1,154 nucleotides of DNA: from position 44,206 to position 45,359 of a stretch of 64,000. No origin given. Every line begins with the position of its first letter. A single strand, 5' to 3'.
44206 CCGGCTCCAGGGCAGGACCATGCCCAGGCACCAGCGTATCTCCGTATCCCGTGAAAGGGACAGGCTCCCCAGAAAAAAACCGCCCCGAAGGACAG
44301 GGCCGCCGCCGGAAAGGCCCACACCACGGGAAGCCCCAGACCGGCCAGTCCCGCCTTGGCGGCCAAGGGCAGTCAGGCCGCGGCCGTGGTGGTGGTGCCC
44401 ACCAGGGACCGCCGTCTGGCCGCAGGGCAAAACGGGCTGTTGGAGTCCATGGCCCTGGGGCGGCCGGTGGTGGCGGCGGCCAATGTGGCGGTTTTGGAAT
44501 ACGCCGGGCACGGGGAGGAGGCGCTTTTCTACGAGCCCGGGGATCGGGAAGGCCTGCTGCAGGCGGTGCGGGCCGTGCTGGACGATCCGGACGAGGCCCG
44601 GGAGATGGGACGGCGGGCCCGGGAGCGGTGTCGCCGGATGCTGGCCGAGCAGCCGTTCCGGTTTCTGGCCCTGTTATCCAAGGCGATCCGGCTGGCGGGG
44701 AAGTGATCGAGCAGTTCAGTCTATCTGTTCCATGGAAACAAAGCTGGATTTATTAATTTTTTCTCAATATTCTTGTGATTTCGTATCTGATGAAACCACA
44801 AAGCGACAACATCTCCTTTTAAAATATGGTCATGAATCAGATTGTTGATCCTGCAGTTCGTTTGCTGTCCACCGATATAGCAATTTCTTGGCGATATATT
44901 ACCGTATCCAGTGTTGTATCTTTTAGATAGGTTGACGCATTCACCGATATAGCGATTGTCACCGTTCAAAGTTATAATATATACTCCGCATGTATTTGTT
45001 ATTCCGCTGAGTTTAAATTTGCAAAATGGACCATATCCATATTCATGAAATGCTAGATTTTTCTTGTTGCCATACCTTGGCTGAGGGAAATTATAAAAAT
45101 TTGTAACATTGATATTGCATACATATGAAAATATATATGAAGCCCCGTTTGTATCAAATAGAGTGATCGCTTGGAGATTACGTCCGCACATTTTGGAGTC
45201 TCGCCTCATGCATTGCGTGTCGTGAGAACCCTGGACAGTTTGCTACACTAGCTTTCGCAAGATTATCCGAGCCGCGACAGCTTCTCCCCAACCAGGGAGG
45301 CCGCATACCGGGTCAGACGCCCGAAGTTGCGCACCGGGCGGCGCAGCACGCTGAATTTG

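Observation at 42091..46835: Two alternative cargo cassettes held in tandem between convergent glycosyltransferase and flippase genes: the footprint of a Campbell-type insertion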

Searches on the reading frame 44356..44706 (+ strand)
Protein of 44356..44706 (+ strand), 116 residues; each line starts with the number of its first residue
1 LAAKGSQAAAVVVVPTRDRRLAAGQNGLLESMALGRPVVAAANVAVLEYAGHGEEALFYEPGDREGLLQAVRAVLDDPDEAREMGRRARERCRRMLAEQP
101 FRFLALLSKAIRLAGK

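Call 6: search_protein_families(library=pfam, proteins=[window:44356-44706:+], max_evalue=0.01)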
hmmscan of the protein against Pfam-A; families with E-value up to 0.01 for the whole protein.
window:44356-44706:+ (116 aa): 3 families
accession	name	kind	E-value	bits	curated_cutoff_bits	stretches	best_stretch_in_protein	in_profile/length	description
PF13692.12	Glyco_trans_1_4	-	3.2e-10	40.9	27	1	7-77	75-142/142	Glycosyl transferases group 1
PF00534.26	Glycos_transf_1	-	1.3e-09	38.3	26.4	1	28-91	109-172/172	Glycosyl transferases group 1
PF13524.12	Glyco_trans_1_2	-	1.1e-08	35.6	25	1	28-94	67-131/144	Glycosyl transferase-like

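Call 36: find_encoding_contigs(protein=window:44356-44706:+, flank=10000, max_places=10)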
Protein window:44356-44706:+ (116 aa): no gene with exactly this product is on record in the collection.

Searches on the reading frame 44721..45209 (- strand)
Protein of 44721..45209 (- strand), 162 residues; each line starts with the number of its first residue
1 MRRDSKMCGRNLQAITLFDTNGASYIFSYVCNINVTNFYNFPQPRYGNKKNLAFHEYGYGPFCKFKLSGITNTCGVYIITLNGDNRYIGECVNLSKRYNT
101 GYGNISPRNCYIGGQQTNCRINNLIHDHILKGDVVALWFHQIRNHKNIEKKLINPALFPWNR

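Call 6: search_protein_families(library=pfam, proteins=[window:44721-45209:-], max_evalue=0.01)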
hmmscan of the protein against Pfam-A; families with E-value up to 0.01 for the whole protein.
window:44721-45209:- (162 aa): 0 families

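Call 9: find_encoding_contigs(protein=window:44721-45209:-, flank=10000, max_places=10)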
Protein window:44721-45209:- (162 aa): no gene with exactly this product is on record in the collection.

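Call 24: find_homologous_proteins(query=window:44721-45209:-, max_evalue=0.01)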
Query window:44721-45209:- (162 aa): 631 proteins with E <= 0.01 among 643 candidates; the best 120 are listed.
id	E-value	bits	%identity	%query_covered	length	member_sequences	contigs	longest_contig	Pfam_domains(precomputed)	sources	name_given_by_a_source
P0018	4.9e-82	292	77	100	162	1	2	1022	-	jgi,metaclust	metaclust:\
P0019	1.2e-42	164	53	85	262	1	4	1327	PF24706.2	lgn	-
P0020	2.2e-41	160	50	84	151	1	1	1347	-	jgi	jgi:hypothetical protein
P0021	2.4e-41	160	57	75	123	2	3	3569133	-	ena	-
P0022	4.2e-41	159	51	84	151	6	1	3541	-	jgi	-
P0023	8.7e-41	158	49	85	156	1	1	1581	-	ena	-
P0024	9.4e-41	158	49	94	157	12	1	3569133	-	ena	-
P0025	9.9e-41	158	49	83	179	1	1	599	-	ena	-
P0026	1.1e-40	157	57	75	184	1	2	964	-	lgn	-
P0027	2.3e-40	156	55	75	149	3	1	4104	-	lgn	-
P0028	5.0e-40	155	50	84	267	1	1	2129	PF24706.2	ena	-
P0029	6.1e-40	155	53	75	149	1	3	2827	-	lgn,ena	-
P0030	6.2e-40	155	46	100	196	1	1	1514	-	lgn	-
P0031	9.5e-40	154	54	75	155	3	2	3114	-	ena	-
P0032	1.0e-39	154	50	84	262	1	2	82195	-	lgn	-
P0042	3.2e-39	153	50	83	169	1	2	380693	-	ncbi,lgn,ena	-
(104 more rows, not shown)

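Call 25: search_protein_families(library=ncbifam, proteins=[window:44721-45209:-], max_evalue=0.01)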
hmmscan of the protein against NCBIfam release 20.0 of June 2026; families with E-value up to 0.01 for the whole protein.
window:44721-45209:- (162 aa): 0 families

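Call 26: search_protein_families(library=phrogs, proteins=[window:44721-45209:-], max_evalue=0.01)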
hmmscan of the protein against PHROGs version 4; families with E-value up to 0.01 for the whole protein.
window:44721-45209:- (162 aa): 1 family
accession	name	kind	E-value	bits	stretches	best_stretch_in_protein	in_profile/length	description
phrog_1111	-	DNA, RNA and nucleotide metabolism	4.4e-07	30.8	1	76-145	38-102/139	endonuclease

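Call 35: find_encoding_contigs(protein=P0018, flank=10000, max_places=10)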
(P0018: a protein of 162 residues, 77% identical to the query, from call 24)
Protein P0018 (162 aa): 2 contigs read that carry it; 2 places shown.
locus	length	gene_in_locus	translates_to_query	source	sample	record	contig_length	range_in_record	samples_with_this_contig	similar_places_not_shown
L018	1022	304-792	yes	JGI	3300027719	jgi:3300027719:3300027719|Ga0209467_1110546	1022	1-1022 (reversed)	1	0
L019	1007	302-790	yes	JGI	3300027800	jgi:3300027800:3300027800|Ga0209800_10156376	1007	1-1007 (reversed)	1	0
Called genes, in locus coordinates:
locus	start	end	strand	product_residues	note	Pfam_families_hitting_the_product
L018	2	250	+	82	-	?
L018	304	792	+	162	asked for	-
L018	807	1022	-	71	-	PF13524:Glyco_trans_1_2 (weak)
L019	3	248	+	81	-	?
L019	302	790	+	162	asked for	-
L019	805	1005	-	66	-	?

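Call 41: find_encoding_contigs(protein=P0024, flank=6000, max_places=6)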
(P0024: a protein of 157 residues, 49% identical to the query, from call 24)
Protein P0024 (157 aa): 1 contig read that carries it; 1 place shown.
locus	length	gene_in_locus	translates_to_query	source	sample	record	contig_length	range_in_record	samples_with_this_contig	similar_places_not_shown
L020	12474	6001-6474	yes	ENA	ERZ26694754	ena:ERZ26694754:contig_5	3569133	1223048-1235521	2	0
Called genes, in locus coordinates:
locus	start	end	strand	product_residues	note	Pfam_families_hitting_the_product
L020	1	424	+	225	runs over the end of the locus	PF08378:NERD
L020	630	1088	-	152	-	PF01609:DDE_Tnp_1, PF13359:DDE_Tnp_4 (weak), PF13612:DDE_Tnp_1_3, PF13751:DDE_Tnp_1_6 (weak)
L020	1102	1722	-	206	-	-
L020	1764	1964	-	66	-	-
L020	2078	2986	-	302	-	PF12686:DUF3800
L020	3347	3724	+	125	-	-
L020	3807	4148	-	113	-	-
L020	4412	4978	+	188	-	PF18743:AHJR-like (weak)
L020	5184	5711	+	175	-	-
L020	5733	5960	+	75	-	-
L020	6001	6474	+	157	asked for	-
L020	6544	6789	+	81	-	-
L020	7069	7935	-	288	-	-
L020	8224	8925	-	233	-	-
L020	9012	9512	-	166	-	-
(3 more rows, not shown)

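Call 42: find_encoding_contigs(protein=P0042, flank=6000, max_places=6)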
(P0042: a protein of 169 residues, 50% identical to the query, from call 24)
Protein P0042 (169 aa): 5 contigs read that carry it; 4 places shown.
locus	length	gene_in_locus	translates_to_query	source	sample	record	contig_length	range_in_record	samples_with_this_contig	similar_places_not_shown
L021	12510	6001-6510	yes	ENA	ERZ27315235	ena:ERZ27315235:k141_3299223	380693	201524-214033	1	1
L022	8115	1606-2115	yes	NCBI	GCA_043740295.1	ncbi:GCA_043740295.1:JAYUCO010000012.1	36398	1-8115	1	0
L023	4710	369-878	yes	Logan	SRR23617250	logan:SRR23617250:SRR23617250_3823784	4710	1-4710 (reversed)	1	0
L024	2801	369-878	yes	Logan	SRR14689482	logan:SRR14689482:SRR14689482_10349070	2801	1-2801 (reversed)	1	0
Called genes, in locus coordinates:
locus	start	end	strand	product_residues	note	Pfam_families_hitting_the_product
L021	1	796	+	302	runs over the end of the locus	PF06325:PrmA, PF13649:Methyltransf_25 (faint), PF05175:MTS (weak), PF13847:Methyltransf_31, PF08242:Methyltransf_12 (weak)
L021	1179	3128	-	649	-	-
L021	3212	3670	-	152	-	PF00075:RNase_H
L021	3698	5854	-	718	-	PF00270:DEAD, PF00271:Helicase_C, PF16124:RecQ_Zn_bind, PF09382:RQC, PF00570:HRDC, PF14493:HTH_40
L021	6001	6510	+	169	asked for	-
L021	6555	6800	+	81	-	PF13711:DUF4160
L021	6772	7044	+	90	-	PF10387:DUF2442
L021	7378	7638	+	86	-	PF01197:Ribosomal_L31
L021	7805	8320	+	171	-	PF04239:DUF421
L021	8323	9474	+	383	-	PF07136:DUF1385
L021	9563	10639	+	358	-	PF03462:PCRF, PF00472:RF-1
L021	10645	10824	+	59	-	-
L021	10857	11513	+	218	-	PF00300:His_Phos_1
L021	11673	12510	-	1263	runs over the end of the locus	PF13620:CarboxypepD_reg, PF25183:OMP_b-brl_4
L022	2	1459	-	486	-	?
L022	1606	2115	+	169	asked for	-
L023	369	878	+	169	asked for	-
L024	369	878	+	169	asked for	-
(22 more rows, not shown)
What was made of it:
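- On Free-standing GIY-YIG homing endonuclease: Homologs occur in unrelated, defence-like neighbourhoods (calls 41, 42).
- Its homologs sit in unrelated contexts (calls 41, 42).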

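Call 44: search_protein_families(library=padloc, proteins=[window:44721-45209:-], max_evalue=0.01)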
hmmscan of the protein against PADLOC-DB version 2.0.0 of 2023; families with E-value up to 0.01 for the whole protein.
window:44721-45209:- (162 aa): 0 families

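Call 58: search_solved_structures(query=window:44721-45209:-, max_evalue=1)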
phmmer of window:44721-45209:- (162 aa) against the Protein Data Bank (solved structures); distinct sequences matched with E-value up to 1: 2.
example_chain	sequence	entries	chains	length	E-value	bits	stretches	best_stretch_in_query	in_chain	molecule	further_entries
1eku_A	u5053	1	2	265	0.0037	20.5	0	84-147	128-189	Interferon gamma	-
1fyh_A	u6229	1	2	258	0.0045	20.2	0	82-147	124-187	Interferon gamma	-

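Call 69: predict_structure(alignment_id=A3)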
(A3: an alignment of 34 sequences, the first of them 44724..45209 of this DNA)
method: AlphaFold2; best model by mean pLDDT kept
length: 162 residues; sequences in the alignment: 34
mean_pLDDT: 80.4   pTM: 0.77
mean pLDDT of the five models: 80.4, 79.7, 79.5, 77.0, 76.0
residues with pLDDT >= 90: 66; 70-90: 59; 50-70: 26; < 50: 11
segments of 3 or more residues with pLDDT < 50: 1-10
pLDDT, mean of each block of 10 residues (from residue 1): 38 84 93 77 67 83 73 88 94 74 61 85 90 93 93 92 86
secondary structure, 60 per line:
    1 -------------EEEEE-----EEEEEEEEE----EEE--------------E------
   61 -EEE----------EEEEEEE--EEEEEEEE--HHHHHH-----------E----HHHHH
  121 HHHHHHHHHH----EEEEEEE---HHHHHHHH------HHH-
elements in order: E14-18 E24-32 E37-39 E62-64 E75-81 E84-91 H94-99 H116-130 E135-141 H145-152

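Call 73: fold_search(model_id=the predicted structure, library=pdb)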
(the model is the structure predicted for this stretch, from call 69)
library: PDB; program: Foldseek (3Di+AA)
matches with E <= 10: 166; with E <= 0.001: 0
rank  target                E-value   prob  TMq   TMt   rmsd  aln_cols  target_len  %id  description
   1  2wsh_D                1.4e-03  1.00  0.38  0.45   7.2        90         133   26  Structure of bacteriophage T4 EndoII E118A mutant (released 2010-03-02)
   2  2wsh_A                2.8e-03  0.99  0.36  0.43   8.6       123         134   18  Structure of bacteriophage T4 EndoII E118A mutant (released 2010-03-02)
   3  2wsh_C                3.8e-03  1.00  0.34  0.41   7.3        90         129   27  Structure of bacteriophage T4 EndoII E118A mutant (released 2010-03-02)
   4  2wsh_B                5.7e-03  1.00  0.41  0.49   8.3       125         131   21  Structure of bacteriophage T4 EndoII E118A mutant (released 2010-03-02)
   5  1ycz                  1.3e-01  0.69  0.27  0.45   4.8        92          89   22  Crystal structure of the GIY-YIG N-terminal endonuclease domain of UvrC from Thermotoga maritima (released 2005-03-01)
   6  1yd3                  1.4e-01  0.66  0.27  0.44   4.9        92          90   22  Crystal structure of the GIY-YIG N-terminal endonuclease domain of UvrC from Thermotoga maritima: Point mutant Y43F boun (released 2005-03-01)
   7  1yd4                  1.9e-01  0.57  0.27  0.45   4.8        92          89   21  Crystal structure of the GIY-YIG N-terminal endonuclease domain of UvrC from Thermotoga maritima: Point mutant Y29F boun (released 2005-03-01)
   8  1yd2                  1.9e-01  0.57  0.27  0.45   4.9        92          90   21  Crystal structure of the GIY-YIG N-terminal endonuclease domain of UvrC from Thermotoga maritima: Point mutant Y19F boun (released 2005-03-01)
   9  3or3_A                2.1e-01  0.54  0.37  0.35   7.7       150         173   11  Restriction endonuclease HPY188I in complex with product DNA (released 2010-10-20)
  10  1yd5                  2.2e-01  0.57  0.27  0.45   4.8        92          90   22  Crystal structure of the GIY-YIG N-terminal endonuclease domain of UvrC from Thermotoga maritima: Point mutant N88A boun (released 2005-03-01)
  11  3oqg_A                2.6e-01  0.47  0.37  0.34   7.7       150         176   11  Restriction endonuclease HPY188I in complex with substrate DNA (released 2010-10-20)
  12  3oqg_B                2.8e-01  0.47  0.37  0.34   7.7       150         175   11  Restriction endonuclease HPY188I in complex with substrate DNA (released 2010-10-20)
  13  1yd6_C                4.5e-01  0.63  0.33  0.51   4.3        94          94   15  Crystal structure of the GIY-YIG N-terminal endonuclease domain of UvrC from Bacillus caldotenax (released 2005-03-01)
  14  1yd6_B                7.2e-01  0.60  0.36  0.60   4.3       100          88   16  Crystal structure of the GIY-YIG N-terminal endonuclease domain of UvrC from Bacillus caldotenax (released 2005-03-01)
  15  1yd6_D                8.1e-01  0.14  0.19  0.30  10.8        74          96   15  Crystal structure of the GIY-YIG N-terminal endonuclease domain of UvrC from Bacillus caldotenax (released 2005-03-01)
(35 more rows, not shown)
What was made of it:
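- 44715..45268 (-): An AT-rich (~35% GC) 554-nt insertion carrying a 162-aa GIY-YIG nuclease gene (44721-45209). It replaces the 25-30-nt GT/radical-SAM spacer and the last codon and stop of the radical SAM gene. Fold hits are T4 EndoII, UvrC-N and Hpy188I (call 73).
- On Free-standing GIY-YIG homing endonuclease: The top 14 PDB folds are GIY-YIG nucleases, the best at E = 1.4e-3 (call 73).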
